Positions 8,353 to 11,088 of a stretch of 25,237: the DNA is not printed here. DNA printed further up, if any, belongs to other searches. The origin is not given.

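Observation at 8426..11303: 812-aa CoADR–rhodanese–TusA–DsrE fusion with a downstream MarR gene and an upstream palindrome. This is a candidate reactive-sulfur (persulfide/polysulfide) detoxification module.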

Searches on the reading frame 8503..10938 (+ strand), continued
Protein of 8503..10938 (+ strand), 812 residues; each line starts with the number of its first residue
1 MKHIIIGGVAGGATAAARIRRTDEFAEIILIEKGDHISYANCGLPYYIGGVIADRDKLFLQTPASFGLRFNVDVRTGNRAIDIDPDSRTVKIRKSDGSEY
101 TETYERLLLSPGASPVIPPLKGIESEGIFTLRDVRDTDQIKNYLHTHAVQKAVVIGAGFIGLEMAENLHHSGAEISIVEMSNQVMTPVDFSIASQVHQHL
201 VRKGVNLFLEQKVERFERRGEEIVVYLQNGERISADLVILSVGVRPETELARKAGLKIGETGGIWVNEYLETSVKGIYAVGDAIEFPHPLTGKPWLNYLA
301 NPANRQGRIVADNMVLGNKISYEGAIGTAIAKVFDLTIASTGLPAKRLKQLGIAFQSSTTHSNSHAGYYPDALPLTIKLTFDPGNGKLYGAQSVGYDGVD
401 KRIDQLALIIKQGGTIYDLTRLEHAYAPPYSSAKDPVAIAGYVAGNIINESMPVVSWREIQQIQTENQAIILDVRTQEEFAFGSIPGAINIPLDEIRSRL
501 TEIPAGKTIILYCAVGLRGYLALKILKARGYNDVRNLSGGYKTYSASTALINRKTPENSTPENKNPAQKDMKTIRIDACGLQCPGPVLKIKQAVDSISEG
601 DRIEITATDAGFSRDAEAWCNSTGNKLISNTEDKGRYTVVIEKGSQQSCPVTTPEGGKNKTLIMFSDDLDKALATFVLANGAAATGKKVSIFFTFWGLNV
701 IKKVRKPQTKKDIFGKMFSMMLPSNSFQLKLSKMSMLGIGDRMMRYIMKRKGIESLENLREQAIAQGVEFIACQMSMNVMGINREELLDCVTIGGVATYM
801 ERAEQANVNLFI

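Call 71: search_protein_families(library=ncbifam, proteins=[L075:6509-7432:+, L032:6455-7045:+, L032:7045-7533:+, L035:1828-2532:+], max_evalue=0.00001)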
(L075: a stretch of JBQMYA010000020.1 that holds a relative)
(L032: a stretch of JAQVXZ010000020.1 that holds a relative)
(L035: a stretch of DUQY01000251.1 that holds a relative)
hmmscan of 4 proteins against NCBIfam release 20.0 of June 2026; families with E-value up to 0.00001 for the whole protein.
L075:6509-7432:+ (308 aa): 45 families (the best 25 are shown)
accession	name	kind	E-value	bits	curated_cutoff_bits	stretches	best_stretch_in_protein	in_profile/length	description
NF008361.0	PRK11151.1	equivalog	1.6e-52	178.7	329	1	1-279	1-281/305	DNA-binding transcriptional regulator OxyR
NF050018.1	StrsTransRegOxyRFcella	equivalog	2.7e-46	158.4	500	1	1-286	1-283/289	oxidative stress transcriptional regulator OxyR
NF008416.0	PRK11242.1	equivalog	2.9e-39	135.2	277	1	1-274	1-273/300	transcriptional regulator CynR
NF040786.1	LysR_Sec_metab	equivalog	2.5e-34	118.7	250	1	1-275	1-281/298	selenium metabolism-associated LysR family transcriptional regulator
NF047520.1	trans_act_CidR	equivalog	4.1e-30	105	415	1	1-256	1-258/292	cidABC operon transcriptional activator CidR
NF053705.1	TransRegGltCGpos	equivalog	5.4e-29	101.4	350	1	1-269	1-270/300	glutamate biosynthesis transcriptional regulator GltC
NF009327.0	PRK12684.1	subfamily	2.9e-27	95.7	402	1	1-164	1-167/313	CysB family HTH-type transcriptional regulator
NF045775.1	acetoin_reg_AlsR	exception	6.5e-26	91.5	430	1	1-273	1-275/290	acetoin biosynthesis transcriptional regulator AlsR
NF009326.0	PRK12681.1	equivalog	1e-25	90.9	436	1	1-162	1-165/324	HTH-type transcriptional regulator CysB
NF008410.0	PRK11233.1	equivalog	1.9e-25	89.7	309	1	1-263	1-263/305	nitrogen assimilation transcriptional regulator NAC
NF052633.1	LysR_TF_PsrA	exception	2.8e-24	85.6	540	1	3-191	7-191/297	L-proline-binding transcription factor PsrA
NF008722.0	PRK11716.1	equivalog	3e-22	79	246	1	1-158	1-158/293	HTH-type transcriptional activator IlvY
NF047711.1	PutUtilRegPtrR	equivalog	2.9e-21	75.8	400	1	1-261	1-257/283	putrescine utilization regulator PtrR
TIGR03339.1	phn_lysR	subfamily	3.2e-20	72.5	341.1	1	5-239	1-234/279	aminoethylphosphonate catabolism associated LysR family transcriptional regulator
NF058504.1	TransRegCcpCBac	equivalog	4.1e-20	72.3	400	1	1-285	1-281/287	transcriptional regulator CcpC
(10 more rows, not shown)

L032:6455-7045:+ (197 aa): 10 families
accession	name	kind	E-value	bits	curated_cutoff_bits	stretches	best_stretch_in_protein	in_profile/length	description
TIGR02072.1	BioC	equivalog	3.4e-11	43.4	184.95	1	19-154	18-149/244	malonyl-ACP O-methyltransferase BioC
NF043040.1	corrin_prot_MT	hypoth_equivalog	2.5e-09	36.9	180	1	36-138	41-150/216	corrinoid protein-associated methyltransferase CpaM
TIGR02469.1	CbiT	equivalog_domain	9.3e-08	32.4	78.3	1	34-124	17-109/124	precorrin-6Y C5,15-methyltransferase (decarboxylating) subunit CbiT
TIGR01983.1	UbiG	equivalog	2.4e-07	30.3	102.95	1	33-136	46-152/228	bifunctional 2-polyprenyl-6-hydroxyphenol methylase/3-demethylubiquinol 3-O-methyltransferase UbiG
TIGR01934.1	MenG_MenH_UbiE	subfamily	2.7e-07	30.1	158.35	1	23-142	26-148/223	ubiquinone/menaquinone biosynthesis methyltransferase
TIGR00755.1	ksgA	equivalog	1.5e-06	27.7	171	1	27-103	20-94/256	16S rRNA (adenine(1518)-N(6)/adenine(1519)-N(6))-dimethyltransferase RsmA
TIGR02021.1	BchM-ChlM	equivalog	2.4e-06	27.1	158.9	1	27-124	47-144/218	magnesium protoporphyrin IX methyltransferase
NF041820.1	daptide_MTase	equivalog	3.2e-06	26.8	175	1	37-131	37-138/243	daptide-type RiPP biosynthesis methyltransferase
NF001244.0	PRK00216.1-5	equivalog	6.4e-06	25.6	216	1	30-143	42-161/236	bifunctional demethylmenaquinone methyltransferase/2-methoxy-6-polyprenyl-1,4-benzoquinol methylase UbiE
TIGR00537.1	hemK_rel_arch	hypoth_equivalog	7.4e-06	25.8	87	1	28-102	11-84/179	HemK2/MTQ2 family protein methyltransferase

L032:7045-7533:+ (163 aa): 10 families
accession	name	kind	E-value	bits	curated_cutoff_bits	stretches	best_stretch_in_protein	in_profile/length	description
TIGR01068.1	thioredoxin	equivalog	1.2e-31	108.9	96.8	1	63-154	8-99/101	thioredoxin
NF008229.0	PRK10996.1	equivalog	3.2e-26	91.7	125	1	47-156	30-139/141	thioredoxin TrxC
NF006898.0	PRK09381.1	equivalog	1.5e-21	76.8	138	1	69-154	21-106/109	thioredoxin TrxA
TIGR01126.1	pdi_dom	equivalog_domain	8e-17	61.4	107.2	1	69-152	14-101/105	protein disulfide-isomerase domain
TIGR01130.1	ER_PDI_fam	subfamily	1.4e-14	54.5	344.25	1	69-139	363-433/476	protein disulfide-isomerase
NF047697.1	ThioredTrxAClost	equivalog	5.9e-12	45.7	140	1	69-130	17-78/105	thioredoxin TrxA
NF045694.1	seleno_TsoB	exception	5.8e-09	34.6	805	1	67-132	472-545/572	rhodanese/DsbD fusion-like selenoprotein TsoB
NF001419.0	PRK00293.1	subfamily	1.2e-07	30.8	330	1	31-154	440-571/574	protein-disulfide reductase DsbD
TIGR00385.1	dsbE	subfamily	8.1e-07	28.8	123.15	1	4-116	5-107/173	DsbE family thiol:disulfide interchange protein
NF002854.0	PRK03147.1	subfamily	4.1e-06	26.8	170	0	47-110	42-104/176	thiol-disulfide oxidoreductase ResA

L035:1828-2532:+ (235 aa): 1 family
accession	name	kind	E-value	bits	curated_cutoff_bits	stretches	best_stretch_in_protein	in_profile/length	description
NF001911.0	PRK00685.1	equivalog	5.9e-24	84.8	144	1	27-233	3-221/228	metal-dependent hydrolase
